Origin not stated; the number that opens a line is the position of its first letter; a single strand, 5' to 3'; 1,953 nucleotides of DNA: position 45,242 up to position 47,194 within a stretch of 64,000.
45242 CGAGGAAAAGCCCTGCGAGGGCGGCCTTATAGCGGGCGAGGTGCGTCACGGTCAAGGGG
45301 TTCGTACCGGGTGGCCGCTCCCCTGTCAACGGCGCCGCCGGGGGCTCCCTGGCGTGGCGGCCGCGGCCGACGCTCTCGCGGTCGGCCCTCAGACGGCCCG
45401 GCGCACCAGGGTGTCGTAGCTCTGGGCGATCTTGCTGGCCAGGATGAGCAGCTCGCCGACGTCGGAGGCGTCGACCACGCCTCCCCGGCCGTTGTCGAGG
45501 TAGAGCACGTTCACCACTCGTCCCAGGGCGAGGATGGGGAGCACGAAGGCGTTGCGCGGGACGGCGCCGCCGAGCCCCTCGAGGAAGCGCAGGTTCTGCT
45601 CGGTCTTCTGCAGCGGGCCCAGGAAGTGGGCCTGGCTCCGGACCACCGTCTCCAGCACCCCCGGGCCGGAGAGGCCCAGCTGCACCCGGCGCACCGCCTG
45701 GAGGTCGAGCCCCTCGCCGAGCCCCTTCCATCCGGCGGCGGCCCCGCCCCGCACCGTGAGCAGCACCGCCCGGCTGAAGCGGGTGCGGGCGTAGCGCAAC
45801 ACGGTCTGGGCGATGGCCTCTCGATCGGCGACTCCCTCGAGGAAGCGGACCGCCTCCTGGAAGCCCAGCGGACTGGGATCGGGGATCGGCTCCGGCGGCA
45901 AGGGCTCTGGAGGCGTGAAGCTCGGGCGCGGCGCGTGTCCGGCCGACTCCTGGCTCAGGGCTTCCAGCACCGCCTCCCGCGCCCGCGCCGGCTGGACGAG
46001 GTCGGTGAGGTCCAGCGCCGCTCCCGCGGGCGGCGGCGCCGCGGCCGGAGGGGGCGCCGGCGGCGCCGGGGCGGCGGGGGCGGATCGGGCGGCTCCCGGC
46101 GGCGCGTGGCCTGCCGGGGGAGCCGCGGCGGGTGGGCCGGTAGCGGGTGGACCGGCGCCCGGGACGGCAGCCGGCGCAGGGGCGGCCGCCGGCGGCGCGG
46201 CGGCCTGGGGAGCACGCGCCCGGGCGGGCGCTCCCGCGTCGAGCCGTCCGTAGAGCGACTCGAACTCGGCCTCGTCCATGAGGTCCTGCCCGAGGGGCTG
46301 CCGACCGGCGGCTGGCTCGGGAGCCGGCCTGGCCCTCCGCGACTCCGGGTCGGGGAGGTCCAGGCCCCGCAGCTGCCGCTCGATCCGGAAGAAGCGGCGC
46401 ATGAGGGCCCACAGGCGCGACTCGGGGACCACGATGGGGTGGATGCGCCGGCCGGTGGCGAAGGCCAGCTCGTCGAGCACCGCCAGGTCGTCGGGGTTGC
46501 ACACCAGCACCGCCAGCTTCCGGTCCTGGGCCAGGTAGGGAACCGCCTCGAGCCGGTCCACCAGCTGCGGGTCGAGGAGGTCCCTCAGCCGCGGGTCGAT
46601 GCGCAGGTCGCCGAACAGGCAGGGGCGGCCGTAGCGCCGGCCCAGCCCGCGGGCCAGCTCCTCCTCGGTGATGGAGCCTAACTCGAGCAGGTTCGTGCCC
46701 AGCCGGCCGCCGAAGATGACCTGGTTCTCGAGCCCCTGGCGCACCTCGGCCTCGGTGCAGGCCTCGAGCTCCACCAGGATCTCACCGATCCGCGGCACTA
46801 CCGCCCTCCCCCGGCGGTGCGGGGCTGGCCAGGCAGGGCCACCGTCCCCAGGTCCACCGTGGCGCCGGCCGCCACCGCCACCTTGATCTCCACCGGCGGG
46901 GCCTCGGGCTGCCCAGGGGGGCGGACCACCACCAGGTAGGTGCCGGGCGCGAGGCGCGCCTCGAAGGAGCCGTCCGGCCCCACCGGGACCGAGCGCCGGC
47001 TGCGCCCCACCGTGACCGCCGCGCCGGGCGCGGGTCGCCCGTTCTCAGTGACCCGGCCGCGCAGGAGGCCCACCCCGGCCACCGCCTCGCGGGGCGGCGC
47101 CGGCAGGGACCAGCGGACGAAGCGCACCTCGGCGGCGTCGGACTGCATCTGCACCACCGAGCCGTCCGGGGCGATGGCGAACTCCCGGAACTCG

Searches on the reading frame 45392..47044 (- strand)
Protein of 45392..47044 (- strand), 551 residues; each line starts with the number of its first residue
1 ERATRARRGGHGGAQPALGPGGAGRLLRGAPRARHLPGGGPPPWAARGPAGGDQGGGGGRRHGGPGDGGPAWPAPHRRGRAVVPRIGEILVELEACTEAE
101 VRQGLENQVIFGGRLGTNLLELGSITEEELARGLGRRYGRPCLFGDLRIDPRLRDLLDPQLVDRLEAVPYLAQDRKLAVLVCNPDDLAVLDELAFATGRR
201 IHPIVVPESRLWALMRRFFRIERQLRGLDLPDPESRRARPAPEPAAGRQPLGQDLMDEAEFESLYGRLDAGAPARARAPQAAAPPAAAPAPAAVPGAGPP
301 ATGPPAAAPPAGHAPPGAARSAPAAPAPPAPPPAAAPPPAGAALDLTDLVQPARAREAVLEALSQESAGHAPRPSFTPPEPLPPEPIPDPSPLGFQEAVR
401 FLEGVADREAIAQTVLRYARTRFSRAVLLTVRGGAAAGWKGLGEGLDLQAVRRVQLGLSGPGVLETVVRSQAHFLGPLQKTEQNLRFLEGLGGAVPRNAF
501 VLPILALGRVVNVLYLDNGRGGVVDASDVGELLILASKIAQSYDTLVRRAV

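Call 70: search_protein_families(library=ncbifam, proteins=[window:45392-47044:-], max_evalue=0.00001)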
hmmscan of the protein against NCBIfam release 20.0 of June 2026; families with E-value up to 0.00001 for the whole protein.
window:45392-47044:- (551 aa): 4 families
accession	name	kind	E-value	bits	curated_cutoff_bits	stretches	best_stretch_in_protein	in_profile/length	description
NF053729.1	c-di-GMP_motif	domain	1e-10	41.2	38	1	85-134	1-50/53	cyclic di-GMP-binding domain-containing protein, MshE-related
TIGR02538.1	type_IV_pilB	equivalog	1.2e-10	40.6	675.65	1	86-224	2-141/564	type IV-A pilus assembly ATPase PilB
NF012033.0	PRK15489.1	equivalog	8.6e-09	34.1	537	1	84-265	491-660/703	glycosyl transferase family protein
NF008411.1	PRK11234.1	equivalog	5.5e-07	28.3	1170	1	84-223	482-621/723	cyclic di-3',5'-guanylate-activated glycosyltransferase NfrB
